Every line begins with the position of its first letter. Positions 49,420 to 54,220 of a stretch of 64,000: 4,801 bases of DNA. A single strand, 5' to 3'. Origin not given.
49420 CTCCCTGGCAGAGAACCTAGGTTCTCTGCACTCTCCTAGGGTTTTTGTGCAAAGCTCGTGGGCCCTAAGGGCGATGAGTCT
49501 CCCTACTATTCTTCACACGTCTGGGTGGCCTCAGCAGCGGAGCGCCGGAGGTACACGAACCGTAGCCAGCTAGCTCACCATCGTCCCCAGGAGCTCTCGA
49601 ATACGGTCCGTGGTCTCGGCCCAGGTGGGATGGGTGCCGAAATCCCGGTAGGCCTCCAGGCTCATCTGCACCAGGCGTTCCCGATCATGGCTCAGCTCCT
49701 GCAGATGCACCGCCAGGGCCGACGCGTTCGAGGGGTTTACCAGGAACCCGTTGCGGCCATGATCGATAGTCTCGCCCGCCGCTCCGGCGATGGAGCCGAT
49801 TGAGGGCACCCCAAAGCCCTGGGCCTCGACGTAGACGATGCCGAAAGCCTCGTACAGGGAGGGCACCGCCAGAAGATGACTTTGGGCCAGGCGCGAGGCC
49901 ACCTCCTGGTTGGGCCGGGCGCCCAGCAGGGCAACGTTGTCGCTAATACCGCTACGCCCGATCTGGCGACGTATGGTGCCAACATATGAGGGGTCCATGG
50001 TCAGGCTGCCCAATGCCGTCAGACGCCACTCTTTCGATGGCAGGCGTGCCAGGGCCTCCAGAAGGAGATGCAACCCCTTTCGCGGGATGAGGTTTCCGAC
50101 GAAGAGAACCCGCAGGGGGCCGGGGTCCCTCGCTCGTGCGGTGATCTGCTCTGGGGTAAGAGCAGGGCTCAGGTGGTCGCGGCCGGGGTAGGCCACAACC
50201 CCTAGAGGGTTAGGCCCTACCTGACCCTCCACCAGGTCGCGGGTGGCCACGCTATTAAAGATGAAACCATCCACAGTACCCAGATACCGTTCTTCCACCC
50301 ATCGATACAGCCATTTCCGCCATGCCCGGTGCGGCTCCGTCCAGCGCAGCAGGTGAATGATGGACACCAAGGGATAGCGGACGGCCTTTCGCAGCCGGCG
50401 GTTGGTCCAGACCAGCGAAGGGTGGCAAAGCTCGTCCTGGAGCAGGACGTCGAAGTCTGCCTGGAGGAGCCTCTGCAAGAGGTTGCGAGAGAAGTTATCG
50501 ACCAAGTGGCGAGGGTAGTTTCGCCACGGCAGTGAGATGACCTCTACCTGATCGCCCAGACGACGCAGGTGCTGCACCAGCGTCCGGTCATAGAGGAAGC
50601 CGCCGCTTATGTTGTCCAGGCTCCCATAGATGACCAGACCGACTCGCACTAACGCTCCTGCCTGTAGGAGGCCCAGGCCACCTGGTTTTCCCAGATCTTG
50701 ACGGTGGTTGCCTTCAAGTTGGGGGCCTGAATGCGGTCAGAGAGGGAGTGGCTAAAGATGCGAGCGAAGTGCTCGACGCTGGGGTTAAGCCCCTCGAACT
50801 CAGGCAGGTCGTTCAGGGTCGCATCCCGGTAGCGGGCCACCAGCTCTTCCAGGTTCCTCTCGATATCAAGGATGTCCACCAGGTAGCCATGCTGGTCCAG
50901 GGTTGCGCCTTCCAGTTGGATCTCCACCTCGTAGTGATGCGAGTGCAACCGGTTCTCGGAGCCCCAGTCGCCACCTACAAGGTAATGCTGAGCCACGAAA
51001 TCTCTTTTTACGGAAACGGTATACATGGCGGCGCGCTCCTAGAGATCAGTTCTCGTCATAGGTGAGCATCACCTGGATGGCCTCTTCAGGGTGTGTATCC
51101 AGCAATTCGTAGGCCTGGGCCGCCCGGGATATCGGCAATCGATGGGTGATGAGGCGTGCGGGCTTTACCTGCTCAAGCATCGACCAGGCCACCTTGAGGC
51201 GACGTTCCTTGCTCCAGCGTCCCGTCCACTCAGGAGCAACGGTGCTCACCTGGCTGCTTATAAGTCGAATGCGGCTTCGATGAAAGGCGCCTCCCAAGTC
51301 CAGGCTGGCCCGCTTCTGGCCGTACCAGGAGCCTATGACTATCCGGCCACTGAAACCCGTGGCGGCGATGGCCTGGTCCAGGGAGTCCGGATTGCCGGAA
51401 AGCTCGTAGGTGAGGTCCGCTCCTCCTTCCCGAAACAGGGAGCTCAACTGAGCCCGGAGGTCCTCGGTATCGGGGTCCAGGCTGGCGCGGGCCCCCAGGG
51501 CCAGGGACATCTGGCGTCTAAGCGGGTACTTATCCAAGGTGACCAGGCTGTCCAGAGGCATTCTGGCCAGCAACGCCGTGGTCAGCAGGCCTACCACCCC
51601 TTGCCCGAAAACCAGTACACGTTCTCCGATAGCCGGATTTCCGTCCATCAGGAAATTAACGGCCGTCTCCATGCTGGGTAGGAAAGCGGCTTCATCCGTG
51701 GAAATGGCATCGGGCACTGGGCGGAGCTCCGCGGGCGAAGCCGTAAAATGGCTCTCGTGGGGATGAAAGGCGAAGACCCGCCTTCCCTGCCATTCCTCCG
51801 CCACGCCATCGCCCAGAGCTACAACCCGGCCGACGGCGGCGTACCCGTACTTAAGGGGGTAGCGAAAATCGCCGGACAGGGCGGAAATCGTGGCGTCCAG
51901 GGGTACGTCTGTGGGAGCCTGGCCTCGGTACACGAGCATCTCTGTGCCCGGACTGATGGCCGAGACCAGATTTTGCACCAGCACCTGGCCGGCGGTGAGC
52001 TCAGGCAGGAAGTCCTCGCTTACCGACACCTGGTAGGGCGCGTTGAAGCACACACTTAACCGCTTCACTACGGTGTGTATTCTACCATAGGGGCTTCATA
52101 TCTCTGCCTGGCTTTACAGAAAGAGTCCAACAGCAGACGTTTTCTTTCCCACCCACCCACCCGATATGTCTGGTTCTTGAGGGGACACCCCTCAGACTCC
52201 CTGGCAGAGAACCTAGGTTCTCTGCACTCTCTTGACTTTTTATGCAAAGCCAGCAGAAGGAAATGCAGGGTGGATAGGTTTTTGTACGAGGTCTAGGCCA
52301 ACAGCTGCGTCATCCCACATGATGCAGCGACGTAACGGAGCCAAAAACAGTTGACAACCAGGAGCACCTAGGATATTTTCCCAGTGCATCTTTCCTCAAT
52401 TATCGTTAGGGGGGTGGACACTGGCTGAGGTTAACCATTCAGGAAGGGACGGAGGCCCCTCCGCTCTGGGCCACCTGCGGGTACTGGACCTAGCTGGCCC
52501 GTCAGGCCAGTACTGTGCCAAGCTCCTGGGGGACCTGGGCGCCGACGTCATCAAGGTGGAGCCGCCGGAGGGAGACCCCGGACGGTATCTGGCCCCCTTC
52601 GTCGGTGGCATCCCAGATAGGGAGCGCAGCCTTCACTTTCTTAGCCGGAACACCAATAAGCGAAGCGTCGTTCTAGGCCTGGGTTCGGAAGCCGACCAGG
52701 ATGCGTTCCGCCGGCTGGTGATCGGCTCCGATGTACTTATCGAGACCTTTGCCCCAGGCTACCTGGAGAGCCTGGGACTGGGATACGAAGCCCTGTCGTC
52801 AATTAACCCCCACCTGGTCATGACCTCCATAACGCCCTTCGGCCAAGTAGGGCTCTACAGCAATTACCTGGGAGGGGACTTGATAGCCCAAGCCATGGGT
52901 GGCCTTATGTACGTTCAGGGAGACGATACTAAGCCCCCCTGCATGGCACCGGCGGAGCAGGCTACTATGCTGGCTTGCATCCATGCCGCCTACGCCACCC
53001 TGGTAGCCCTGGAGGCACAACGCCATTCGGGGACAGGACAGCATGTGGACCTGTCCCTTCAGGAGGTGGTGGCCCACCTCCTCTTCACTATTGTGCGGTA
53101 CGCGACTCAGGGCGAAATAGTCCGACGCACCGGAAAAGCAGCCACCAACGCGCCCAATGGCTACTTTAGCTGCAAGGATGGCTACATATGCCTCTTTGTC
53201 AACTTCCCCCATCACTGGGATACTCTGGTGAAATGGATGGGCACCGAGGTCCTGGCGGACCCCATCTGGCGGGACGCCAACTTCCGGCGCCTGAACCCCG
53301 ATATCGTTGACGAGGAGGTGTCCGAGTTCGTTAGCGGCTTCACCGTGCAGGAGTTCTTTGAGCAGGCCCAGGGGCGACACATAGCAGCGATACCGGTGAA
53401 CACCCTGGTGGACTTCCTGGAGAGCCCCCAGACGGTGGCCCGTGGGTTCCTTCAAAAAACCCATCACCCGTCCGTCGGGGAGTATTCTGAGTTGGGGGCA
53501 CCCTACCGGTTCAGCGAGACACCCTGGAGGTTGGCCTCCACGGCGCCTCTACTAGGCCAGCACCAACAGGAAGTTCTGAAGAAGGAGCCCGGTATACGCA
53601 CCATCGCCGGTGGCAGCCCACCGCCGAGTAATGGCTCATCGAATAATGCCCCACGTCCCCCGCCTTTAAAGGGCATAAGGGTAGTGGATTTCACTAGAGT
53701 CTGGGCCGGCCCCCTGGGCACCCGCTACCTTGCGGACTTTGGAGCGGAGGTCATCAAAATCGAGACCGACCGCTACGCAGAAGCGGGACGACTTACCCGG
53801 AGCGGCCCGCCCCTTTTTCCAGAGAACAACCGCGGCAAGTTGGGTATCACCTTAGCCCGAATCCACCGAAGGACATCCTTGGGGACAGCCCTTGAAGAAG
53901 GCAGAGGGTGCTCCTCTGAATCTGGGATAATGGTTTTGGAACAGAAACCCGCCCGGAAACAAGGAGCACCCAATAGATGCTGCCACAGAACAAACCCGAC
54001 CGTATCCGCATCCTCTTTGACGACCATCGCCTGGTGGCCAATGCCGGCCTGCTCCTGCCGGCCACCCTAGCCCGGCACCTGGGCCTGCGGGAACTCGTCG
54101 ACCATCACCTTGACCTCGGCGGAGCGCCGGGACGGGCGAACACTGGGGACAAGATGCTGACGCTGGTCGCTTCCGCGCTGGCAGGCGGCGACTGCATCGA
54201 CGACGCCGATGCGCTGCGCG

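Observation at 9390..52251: Dense family of ~140-160 bp MITE-like palindromic elements in two modular subfamilies (at least 10 copies in 64 kb)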

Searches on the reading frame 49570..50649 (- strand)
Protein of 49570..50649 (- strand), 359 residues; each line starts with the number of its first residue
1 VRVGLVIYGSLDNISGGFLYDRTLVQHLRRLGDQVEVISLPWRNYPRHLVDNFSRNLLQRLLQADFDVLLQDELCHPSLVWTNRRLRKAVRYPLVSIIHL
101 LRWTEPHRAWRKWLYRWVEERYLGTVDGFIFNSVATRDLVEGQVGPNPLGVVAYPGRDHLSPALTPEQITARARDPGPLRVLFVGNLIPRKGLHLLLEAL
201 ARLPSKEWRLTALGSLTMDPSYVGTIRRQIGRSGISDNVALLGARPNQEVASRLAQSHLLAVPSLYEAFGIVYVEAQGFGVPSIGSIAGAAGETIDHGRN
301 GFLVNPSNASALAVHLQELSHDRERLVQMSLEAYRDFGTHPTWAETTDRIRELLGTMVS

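Call 57: find_homologous_proteins(query=window:49570-50649:-, max_evalue=1e-100)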
Query window:49570-50649:- (359 aa): 1181 proteins with E <= 1e-100 among 8000 candidates; the best 120 are listed.
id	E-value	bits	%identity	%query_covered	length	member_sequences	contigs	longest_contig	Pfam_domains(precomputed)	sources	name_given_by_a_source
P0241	1.7e-239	812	100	100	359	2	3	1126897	PF00534.27,PF13579.13,PF13439.13,PF20706.4,PF13692.13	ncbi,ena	-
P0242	9.3e-217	737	90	100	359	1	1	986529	PF00534.27,PF13579.13,PF13439.13,PF20706.4,PF13692.13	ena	-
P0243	8.0e-147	507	65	100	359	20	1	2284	PF00534.27,PF13579.13,PF13524.13,PF13439.13,PF20706.4,PF13692.13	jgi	jgi:glycosyltransferase involved in cell wall biosynthesis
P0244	8.9e-147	507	65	100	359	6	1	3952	PF00534.27,PF13579.13,PF13439.13,PF20706.4,PF13692.13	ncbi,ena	-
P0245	5.1e-145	501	63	99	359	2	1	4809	PF00534.27,PF13579.13,PF13524.13,PF13439.13,PF20706.4,PF13692.13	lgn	-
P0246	1.3e-143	497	64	99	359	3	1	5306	PF00534.27,PF13579.13,PF13439.13,PF20706.4,PF13692.13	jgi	jgi:glycosyltransferase involved in cell wall biosynthesis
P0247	1.6e-143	496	65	100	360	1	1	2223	PF00534.27,PF13579.13,PF13524.13,PF13439.13,PF20706.4,PF13692.13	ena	-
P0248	1.4e-141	490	63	100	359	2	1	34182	PF00534.27,PF13579.13,PF13439.13,PF20706.4,PF13692.13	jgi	jgi:glycosyltransferase involved in cell wall biosynthesis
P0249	2.1e-141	489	63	99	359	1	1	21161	PF00534.27,PF13579.13,PF13439.13,PF20706.4,PF13692.13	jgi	jgi:glycosyltransferase involved in cell wall biosynthesis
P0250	3.8e-141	489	63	100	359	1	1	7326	PF00534.27,PF13524.13,PF13439.13,PF20706.4,PF13692.13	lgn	-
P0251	9.8e-141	487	63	100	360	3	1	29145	PF00534.27,PF13579.13,PF13439.13,PF20706.4,PF13692.13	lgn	-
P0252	9.9e-141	487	61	100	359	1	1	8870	PF00534.27,PF13579.13,PF13439.13,PF20706.4,PF13692.13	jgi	jgi:glycosyltransferase involved in cell wall biosynthesis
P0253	1.3e-140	487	63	99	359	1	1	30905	PF00534.27,PF13524.13,PF13439.13,PF20706.4,PF13692.13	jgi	jgi:glycosyltransferase involved in cell wall biosynthesis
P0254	2.8e-140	486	64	100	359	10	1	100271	PF00534.27,PF13524.13,PF13439.13,PF20706.4,PF13692.13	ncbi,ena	-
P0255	2.9e-140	486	63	99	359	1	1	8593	PF00534.27,PF13579.13,PF13524.13,PF13439.13,PF20706.4,PF13692.13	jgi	jgi:glycosyltransferase involved in cell wall biosynthesis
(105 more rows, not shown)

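Call 58: find_encoding_contigs(protein=P0242, flank=10000, max_places=1)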
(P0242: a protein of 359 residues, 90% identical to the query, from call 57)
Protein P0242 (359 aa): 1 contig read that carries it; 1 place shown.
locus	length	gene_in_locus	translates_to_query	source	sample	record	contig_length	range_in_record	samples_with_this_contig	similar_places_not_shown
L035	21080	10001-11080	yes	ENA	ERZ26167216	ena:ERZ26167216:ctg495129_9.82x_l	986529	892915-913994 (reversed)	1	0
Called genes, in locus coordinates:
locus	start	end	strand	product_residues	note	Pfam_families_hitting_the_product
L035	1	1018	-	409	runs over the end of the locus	PF00149:Metallophos, PF12850:Metallophos_2 (faint)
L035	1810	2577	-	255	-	PF14511:RE_EcoO109I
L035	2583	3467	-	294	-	-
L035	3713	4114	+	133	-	PF01527:HTH_Tnp_1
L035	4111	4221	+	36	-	-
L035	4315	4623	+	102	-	PF13565:HTH_32 (faint), PF00665:rve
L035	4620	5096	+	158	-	PF00665:rve (weak), PF13683:rve_3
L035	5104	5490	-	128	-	PF01436:NHL (faint)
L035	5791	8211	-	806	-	PF02515:CoA_transf_3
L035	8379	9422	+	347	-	PF00107:ADH_zinc_N (weak)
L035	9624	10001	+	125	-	PF01242:PTPS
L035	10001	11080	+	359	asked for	PF13439:Glyco_transf_4 (weak), PF13579:Glyco_trans_4_4, PF20706:GT4-conflict, PF00534:Glycos_transf_1, PF13692:Glyco_trans_1_4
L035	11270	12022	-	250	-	PF02517:Rce1-like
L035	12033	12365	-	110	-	PF00294:PfkB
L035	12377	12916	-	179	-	PF00294:PfkB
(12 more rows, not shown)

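Call 59: find_encoding_contigs(protein=P0241, flank=10000, max_places=3)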
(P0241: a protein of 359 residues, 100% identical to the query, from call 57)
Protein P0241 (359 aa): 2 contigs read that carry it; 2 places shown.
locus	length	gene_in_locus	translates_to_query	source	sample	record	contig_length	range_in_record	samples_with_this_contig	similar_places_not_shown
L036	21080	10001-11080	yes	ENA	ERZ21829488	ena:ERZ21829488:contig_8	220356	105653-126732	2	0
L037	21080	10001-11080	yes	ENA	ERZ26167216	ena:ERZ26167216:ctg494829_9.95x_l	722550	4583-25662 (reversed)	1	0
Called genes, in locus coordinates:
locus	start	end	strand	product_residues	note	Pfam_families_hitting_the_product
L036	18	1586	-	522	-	-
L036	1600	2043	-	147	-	PF09136:Glucodextran_B (weak)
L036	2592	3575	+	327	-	PF01548:DEDD_Tnp_IS110, PF02371:Transposase_20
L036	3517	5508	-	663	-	PF21783:YNCE (faint), PF02239:Cytochrom_D1 (faint), PF10282:Lactonase (faint), PF01436:NHL (faint)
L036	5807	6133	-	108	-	PF02515:CoA_transf_3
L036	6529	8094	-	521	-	PF02515:CoA_transf_3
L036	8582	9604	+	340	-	PF16912:Glu_dehyd_C (weak), PF00107:ADH_zinc_N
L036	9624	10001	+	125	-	PF01242:PTPS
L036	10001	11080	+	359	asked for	PF13439:Glyco_transf_4 (weak), PF13579:Glyco_trans_4_4, PF20706:GT4-conflict, PF00534:Glycos_transf_1, PF13692:Glyco_trans_1_4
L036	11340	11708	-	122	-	PF22751:DUF488-N3a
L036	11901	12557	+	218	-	PF02674:Colicin_V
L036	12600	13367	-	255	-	PF19305:MmgE_PrpD_C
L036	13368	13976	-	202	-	PF03972:MmgE_PrpD_N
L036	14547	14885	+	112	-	-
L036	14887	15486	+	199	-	-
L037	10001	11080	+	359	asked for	PF13439:Glyco_transf_4 (weak), PF13579:Glyco_trans_4_4, PF20706:GT4-conflict, PF00534:Glycos_transf_1, PF13692:Glyco_trans_1_4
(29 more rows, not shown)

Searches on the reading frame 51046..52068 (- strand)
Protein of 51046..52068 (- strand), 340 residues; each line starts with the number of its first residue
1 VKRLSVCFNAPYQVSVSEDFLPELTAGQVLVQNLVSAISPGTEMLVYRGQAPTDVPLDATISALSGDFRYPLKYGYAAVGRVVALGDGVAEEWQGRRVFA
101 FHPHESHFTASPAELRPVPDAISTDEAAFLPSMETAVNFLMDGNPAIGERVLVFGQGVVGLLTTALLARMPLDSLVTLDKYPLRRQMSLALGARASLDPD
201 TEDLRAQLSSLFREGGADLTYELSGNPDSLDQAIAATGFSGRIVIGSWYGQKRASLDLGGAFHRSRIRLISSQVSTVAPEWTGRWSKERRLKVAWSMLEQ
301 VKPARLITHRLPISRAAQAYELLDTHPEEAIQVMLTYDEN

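Call 84: search_protein_families(library=pfam, proteins=[window:51046-52068:-])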
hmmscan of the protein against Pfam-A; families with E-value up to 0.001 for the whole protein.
window:51046-52068:- (340 aa): 2 families
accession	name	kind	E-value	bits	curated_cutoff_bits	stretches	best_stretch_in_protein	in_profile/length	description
PF00107.32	ADH_zinc_N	-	2.8e-11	43.9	31.8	1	159-278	2-117/129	Zinc-binding dehydrogenase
PF16912.11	Glu_dehyd_C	-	1.7e-05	24.9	34.9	1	149-325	32-203/211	Glucose dehydrogenase C-terminus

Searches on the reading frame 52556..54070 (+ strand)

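Call 31: search_protein_families(library=pfam, proteins=[window:52556-54070:+])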
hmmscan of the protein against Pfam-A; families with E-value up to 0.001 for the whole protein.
window:52556-54070:+ (504 aa): 1 family
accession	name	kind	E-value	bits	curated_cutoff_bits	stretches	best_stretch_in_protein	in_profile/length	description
PF02515.22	CoA_transf_3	-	1.2e-98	331.1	23.3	2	2-337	33-366/366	CoA-transferase family III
